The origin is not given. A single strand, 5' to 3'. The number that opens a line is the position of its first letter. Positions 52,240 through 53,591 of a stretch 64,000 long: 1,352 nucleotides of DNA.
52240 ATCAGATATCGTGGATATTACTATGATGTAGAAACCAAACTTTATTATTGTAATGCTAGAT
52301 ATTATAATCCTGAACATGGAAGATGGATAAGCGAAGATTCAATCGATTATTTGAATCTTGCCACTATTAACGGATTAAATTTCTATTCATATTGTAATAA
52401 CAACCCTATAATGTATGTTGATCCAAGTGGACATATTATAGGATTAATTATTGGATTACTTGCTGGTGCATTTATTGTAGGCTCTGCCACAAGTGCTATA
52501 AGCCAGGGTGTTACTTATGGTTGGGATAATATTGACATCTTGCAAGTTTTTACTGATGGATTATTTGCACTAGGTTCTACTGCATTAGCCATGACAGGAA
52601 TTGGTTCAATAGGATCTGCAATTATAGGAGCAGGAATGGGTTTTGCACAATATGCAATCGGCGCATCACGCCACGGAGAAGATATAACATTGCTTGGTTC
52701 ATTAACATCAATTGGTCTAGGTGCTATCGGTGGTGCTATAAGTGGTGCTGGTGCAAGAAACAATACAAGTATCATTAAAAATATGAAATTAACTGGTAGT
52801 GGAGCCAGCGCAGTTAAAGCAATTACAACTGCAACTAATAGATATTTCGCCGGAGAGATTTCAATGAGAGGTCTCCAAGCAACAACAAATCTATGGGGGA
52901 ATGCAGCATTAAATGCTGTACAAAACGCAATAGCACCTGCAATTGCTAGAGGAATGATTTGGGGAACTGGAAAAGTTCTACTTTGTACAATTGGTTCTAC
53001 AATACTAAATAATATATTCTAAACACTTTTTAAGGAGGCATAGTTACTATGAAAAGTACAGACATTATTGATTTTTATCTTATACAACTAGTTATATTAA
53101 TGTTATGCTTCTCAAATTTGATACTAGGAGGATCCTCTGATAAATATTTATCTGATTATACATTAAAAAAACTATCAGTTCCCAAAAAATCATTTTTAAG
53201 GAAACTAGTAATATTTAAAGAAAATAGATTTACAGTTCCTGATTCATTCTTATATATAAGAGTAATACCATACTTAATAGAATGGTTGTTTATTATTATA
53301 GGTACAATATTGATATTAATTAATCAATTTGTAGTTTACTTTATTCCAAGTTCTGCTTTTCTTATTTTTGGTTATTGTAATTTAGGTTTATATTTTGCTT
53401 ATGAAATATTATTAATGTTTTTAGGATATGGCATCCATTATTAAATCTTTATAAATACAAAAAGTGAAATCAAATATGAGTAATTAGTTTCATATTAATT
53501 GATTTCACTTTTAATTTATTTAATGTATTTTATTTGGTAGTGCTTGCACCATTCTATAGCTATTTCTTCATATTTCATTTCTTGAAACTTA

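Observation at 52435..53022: RHS C-terminal domain is a Gly/Ala-zipper hydrophobic domain, not an enzyme-like toxin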

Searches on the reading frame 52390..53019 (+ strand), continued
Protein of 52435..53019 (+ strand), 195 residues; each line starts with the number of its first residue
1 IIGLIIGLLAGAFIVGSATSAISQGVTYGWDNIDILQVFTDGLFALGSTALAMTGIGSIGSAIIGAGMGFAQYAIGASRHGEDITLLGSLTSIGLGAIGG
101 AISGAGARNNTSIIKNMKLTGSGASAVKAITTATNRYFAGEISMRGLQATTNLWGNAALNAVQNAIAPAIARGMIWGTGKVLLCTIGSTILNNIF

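Call 64: predict_structure(alignment_id=A4)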
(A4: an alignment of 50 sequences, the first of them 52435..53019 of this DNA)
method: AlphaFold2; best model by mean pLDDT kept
length: 195 residues; sequences in the alignment: 50
mean_pLDDT: 93.1   pTM: 0.80
mean pLDDT of the five models: 93.1, 93.0, 91.7, 91.5, 91.0
residues with pLDDT >= 90: 160; 70-90: 35; 50-70: 0; < 50: 0
segments of 3 or more residues with pLDDT < 50: none
pLDDT, mean of each block of 10 residues (from residue 1): 95 96 92 94 94 94 94 89 93 90 91 90 94 98 98 97 94 94 89 79
secondary structure, 60 per line:
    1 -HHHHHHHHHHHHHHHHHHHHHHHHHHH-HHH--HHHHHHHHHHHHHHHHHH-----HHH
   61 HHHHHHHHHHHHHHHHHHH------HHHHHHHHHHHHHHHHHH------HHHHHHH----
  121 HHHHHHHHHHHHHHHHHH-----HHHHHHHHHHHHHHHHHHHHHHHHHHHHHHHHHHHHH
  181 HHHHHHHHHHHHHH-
elements in order: H2-28 H35-52 H58-79 H86-103 H110-116 H121-138 H144-194
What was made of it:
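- On CdiA-CT ionophores: The model shows a single domain (call 64).
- AF2 pLDDT 93.1, pTM 0.80, seven helices, one domain (call 64). A defined, confidently predicted monomer fold (call 64) fits a specific binder as well as it fits a pore subunit. AF2 models the whole CT as one domain (pTM 0.80, call 64).
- Tried and rejected: Only the diverse 50-sequence alignment A4 gave a usable model (call 64).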

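Call 68: fold_search(model_id=the predicted structure, library=pdb)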
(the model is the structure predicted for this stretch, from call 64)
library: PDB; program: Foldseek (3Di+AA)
matches with E <= 10: 201; with E <= 0.001: 0
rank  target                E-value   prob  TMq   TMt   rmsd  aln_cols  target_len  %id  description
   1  8aq4                  3.7e-01  0.18  0.20  0.11  18.2       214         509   13  In surfo structure of the membrane integral lipoprotein N-acyltransferase Lnt from E. coli in complex with TITC and lyso (released 2023-07-12)
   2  7sel_A                4.9e-01  0.20  0.23  0.10  21.2       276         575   11  E. coli MsbA in complex with LPS and inhibitor G7090 (compound 3) (released 2022-03-09)
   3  8rqr                  5.9e-01  0.13  0.17  0.10  19.7       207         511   13  In meso structure of apolipoprotein N-acyltransferase, Lnt, from Escherichia coli in 7.10 monoacylglycerol (released 2024-04-03)
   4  9qdp                  9.1e-01  0.16  0.23  0.22  19.8       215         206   12  De novo designed enzyme for Morita-Baylis-Hillman reaction MBH2 (released 2025-12-10)
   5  6bpl_A                1.1e+00  0.12  0.22  0.09  17.2       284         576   12  E. coli MsbA in complex with LPS and inhibitor G907 (released 2018-05-02)
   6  9q8i_M                1.2e+00  0.10  0.19  0.09  22.8       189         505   11  Cryo-EM structure of E. coli complex I variant V96P/N142M (NuoE) (released 2025-11-05)
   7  8q2p                  1.2e+00  0.09  0.17  0.10  19.7       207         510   13  Structure of the membrane integral lipoprotein N-acyltransferase Lnt from E. coli by using Se-MAG for the the lipid cubi (released 2024-05-15)
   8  8yn9_R                1.3e+00  0.08  0.18  0.15  22.6       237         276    8  Cryo-EM structure of histamine H4 receptor in complex with histamine and Gi (released 2024-10-09)
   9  5mdt                  1.3e+00  0.16  0.20  0.22  18.7       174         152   11  Structure of the CTD-interacting domain (CID) of Seb1 from S. pombe. (released 2017-04-12)
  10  9ijd_R                1.3e+00  0.11  0.22  0.18  22.3       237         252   17  Carazolol-activated human beta3 adrenergic receptor (released 2024-08-21)
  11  7aci                  1.3e+00  0.09  0.19  0.11  19.0       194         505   15  In meso structure of apolipoprotein N-acyltransferase, Lnt, from Escherichia coli in 9.8 monoacylglycerol (released 2020-12-16)
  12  8b70_A                1.5e+00  0.07  0.18  0.08  22.5       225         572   11  KimA from B. subtilis with nucleotide second-messenger c-di-AMP bound (released 2023-01-18)
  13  9m0r_R                1.9e+00  0.08  0.19  0.14  22.6       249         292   11  Structure of neuropeptide FF receptor 1 complex with NPVF (released 2025-07-23)
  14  6wk5_A                2.1e+00  0.25  0.26  0.39   6.8       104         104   20  Crystal structure of Gdx-Clo from Small Multidrug Resistance family of transporters (released 2020-10-28)
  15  8xxi                  2.1e+00  0.06  0.18  0.09  21.8       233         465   11  Structure of y+LAT1 bound with Leu (released 2025-01-22)
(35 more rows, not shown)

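Call 73: fold_search(model_id=the predicted structure, library=viral)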
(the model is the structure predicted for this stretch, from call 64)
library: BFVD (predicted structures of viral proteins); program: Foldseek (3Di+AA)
matches with E <= 10: 163; with E <= 0.001: 0
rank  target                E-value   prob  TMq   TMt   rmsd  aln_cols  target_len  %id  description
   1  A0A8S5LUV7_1          3.4e-01  0.85  0.41  0.11  14.6       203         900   17  Crystallin beta/gamma motif-containing protein [Podoviridae sp. ctrub15]
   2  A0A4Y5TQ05            5.7e-01  0.18  0.16  0.21  21.5       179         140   11  (no name in the UniProt tables at hand)
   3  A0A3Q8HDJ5            6.9e-01  0.21  0.25  0.19  20.5       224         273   12  (no name in the UniProt tables at hand)
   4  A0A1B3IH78            8.0e-01  0.12  0.19  0.19  19.0       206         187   10  PB602L (Fragment) [African swine fever virus]
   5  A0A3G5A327            9.7e-01  0.12  0.21  0.13  18.1       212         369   11  HTTM domain-containing protein [Harvfovirus sp.]
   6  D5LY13                1.2e+00  0.11  0.19  0.17  20.9       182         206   11  Protein kinase (Fragment) [Human cytomegalovirus]
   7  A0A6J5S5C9            1.2e+00  0.18  0.20  0.26  19.1       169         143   12  Uncharacterized protein [uncultured Caudovirales phage]
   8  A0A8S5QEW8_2          1.4e+00  0.10  0.20  0.07  18.1       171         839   15  Putative tail protein (Fragment) [Siphoviridae sp. ctbvd11]
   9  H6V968                1.5e+00  0.11  0.18  0.15  20.0       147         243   13  Tegument serine/threonine protein kinase (Fragment) [Human cytomegalovirus]
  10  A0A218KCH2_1          1.6e+00  0.09  0.21  0.07  30.9       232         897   12  (no name in the UniProt tables at hand)
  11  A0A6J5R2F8            1.6e+00  0.13  0.26  0.07  20.4       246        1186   13  Phage head morphogenesis domain containing protein [uncultured Caudovirales phage]
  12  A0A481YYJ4            1.7e+00  0.10  0.20  0.19  19.6       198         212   16  Transmembrane protein [Marseillevirus LCMAC201]
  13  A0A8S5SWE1            1.8e+00  0.20  0.19  0.26  14.8       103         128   13  Holin [Podoviridae sp. ctUm43]
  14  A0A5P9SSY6            1.8e+00  0.18  0.25  0.20  20.5       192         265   10  Uncharacterized protein [Human betaherpesvirus 6]
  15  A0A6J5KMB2            1.8e+00  0.07  0.14  0.15  19.9       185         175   11  Uncharacterized protein [uncultured Caudovirales phage]
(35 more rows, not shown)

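Call 78: search_protein_families(library=pfam, proteins=[P0102, P0114, P0131, P0068], max_evalue=0.001)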
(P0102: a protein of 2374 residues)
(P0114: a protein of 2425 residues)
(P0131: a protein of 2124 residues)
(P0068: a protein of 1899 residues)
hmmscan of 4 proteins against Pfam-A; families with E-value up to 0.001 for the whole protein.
P0102 (2374 aa): 1 family
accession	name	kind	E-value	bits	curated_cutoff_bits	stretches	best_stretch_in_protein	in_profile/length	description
PF05593.20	RHS_repeat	-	1.5e-18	67.1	22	0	984-1024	2-36/38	RHS Repeat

P0114 (2425 aa): 3 families
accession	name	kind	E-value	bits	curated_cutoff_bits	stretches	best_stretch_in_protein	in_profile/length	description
PF05593.20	RHS_repeat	-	2.8e-21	75.8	22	0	1932-1962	1-30/38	RHS Repeat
PF07523.18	Big_3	-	2.8e-08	34.3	21.2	1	416-479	2-66/68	Bacterial Ig-like domain (group 3)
PF20148.4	DUF6531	-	0.00014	22.5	24.1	0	658-751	2-74/74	Domain of unknown function (DUF6531)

P0131 (2124 aa): 1 family
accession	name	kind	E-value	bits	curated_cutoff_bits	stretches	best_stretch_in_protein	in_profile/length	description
PF05593.20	RHS_repeat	-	2.2e-16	60.2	22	2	1635-1667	1-34/38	RHS Repeat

P0068 (1899 aa): 1 family
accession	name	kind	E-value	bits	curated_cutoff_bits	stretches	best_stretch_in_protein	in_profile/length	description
PF05593.20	RHS_repeat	-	1.7e-05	25.5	22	0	1382-1409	1-29/38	RHS Repeat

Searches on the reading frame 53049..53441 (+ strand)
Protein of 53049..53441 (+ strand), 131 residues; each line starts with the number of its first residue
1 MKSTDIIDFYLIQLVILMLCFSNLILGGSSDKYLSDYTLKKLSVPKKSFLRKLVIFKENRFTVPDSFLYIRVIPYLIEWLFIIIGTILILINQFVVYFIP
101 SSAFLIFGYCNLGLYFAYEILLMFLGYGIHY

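Call 3: search_protein_families(library=pfam, proteins=[window:53049-53441:+], max_evalue=1)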
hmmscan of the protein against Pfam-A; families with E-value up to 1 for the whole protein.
window:53049-53441:+ (131 aa): 0 families

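Call 4: search_protein_families(library=ncbifam, proteins=[window:53049-53441:+], max_evalue=1)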
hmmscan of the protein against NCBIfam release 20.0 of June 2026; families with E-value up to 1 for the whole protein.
window:53049-53441:+ (131 aa): 0 families

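Call 74: find_homologous_proteins(query=A3, max_evalue=0.001)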
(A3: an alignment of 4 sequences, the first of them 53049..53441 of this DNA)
Query A3 (4 sequences) (131 aa, profile of the alignment): 345 proteins with E <= 0.001 among 3761 candidates; the best 120 are listed.
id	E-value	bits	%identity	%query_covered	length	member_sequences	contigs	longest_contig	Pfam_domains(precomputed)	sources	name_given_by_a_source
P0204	6.3e-58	213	31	81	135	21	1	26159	-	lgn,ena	-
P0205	6.1e-55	203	33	41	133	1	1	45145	-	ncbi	-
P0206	4.0e-47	178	33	79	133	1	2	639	-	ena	-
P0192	5.2e-47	177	99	100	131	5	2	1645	-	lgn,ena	-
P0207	1.4e-45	173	30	92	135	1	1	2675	-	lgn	-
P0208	1.8e-45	172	38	84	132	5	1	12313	-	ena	-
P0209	2.7e-45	172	38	81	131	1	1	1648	-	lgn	-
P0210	3.4e-45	171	52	99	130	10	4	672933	-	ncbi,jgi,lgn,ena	-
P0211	4.0e-45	171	38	81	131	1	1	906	-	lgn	-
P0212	7.9e-45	170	32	88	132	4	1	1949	-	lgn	-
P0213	1.4e-44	170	30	95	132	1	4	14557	-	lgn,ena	-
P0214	3.5e-44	168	32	92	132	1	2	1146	-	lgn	-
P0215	3.8e-44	168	34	73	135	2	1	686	-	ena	-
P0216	4.3e-44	168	33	70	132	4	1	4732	-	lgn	-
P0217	5.6e-44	168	31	81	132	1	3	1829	-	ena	-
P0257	1.7e-40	156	55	99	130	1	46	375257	-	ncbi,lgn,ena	-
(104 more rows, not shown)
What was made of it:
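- The partner family is more widespread than the toxin (345 clusters, call 74), as expected of immunity genes.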

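Call 75: find_encoding_contigs(protein=P0257, flank=8000, max_places=4)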
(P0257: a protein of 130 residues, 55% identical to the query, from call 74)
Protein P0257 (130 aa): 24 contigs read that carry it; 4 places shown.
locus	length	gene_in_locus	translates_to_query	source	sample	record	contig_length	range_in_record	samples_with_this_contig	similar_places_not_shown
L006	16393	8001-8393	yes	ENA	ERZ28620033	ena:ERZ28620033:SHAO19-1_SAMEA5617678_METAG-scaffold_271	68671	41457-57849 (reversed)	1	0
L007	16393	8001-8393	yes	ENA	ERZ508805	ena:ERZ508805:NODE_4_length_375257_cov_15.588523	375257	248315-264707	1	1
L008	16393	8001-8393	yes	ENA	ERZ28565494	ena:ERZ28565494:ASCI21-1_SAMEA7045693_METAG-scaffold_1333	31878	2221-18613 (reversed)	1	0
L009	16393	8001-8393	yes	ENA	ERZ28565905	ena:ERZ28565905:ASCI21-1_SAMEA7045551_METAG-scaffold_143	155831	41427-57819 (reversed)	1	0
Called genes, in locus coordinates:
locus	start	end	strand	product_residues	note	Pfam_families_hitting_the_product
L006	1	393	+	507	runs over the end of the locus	PF11230:YjjI-like, PF13597:NRDD (faint)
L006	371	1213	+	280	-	PF13353:Fer4_12 (weak), PF00037:Fer4 (faint), PF04055:Radical_SAM, PF12838:Fer4_7, PF13484:Fer4_16 (faint), PF14697:Fer4_21 (weak)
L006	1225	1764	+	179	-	PF04073:tRNA_edit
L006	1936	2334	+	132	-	PF01242:PTPS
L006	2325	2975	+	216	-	PF13353:Fer4_12, PF04055:Radical_SAM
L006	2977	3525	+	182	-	PF01227:GTP_cyclohydroI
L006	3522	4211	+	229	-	PF02540:NAD_synthase (weak), PF06508:QueC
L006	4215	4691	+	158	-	PF14489:QueF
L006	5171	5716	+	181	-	-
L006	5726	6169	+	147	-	-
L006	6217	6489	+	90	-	-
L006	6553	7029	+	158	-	-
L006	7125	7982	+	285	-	-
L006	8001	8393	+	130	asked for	-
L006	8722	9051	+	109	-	-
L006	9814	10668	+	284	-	-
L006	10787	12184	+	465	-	PF01554:MatE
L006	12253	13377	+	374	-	PF00266:Aminotran_5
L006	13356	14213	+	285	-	PF01171:ATP_bind_3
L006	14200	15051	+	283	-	PF06966:DUF1295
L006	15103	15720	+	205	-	PF03358:FMN_red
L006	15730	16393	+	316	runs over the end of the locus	PF03486:HI0933_like (faint), PF07992:Pyr_redox_2, PF12831:FAD_oxidored (faint), PF13738:Pyr_redox_3, PF13434:Lys_Orn_oxgnase (weak), PF00070:Pyr_redox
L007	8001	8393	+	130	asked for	-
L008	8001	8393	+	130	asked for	-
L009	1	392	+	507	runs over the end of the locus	PF11230:YjjI-like, PF13597:NRDD (faint)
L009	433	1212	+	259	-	PF00037:Fer4 (faint), PF04055:Radical_SAM, PF12838:Fer4_7, PF13484:Fer4_16 (faint), PF14697:Fer4_21 (weak)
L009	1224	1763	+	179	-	PF04073:tRNA_edit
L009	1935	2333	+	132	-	PF01242:PTPS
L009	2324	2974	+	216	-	PF13353:Fer4_12, PF04055:Radical_SAM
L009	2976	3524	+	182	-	PF01227:GTP_cyclohydroI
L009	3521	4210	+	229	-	PF02540:NAD_synthase (weak), PF06508:QueC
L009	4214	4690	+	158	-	PF14489:QueF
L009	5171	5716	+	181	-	-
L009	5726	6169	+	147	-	-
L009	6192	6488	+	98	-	-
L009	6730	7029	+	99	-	-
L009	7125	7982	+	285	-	-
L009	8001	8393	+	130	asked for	-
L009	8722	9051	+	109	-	-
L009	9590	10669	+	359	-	-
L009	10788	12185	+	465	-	PF01554:MatE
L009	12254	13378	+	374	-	PF00266:Aminotran_5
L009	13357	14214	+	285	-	PF01171:ATP_bind_3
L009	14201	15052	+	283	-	PF06966:DUF1295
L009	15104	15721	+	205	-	PF03358:FMN_red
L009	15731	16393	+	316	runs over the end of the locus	PF03486:HI0933_like (faint), PF07992:Pyr_redox_2, PF12831:FAD_oxidored (faint), PF13738:Pyr_redox_3, PF13434:Lys_Orn_oxgnase (weak), PF00070:Pyr_redox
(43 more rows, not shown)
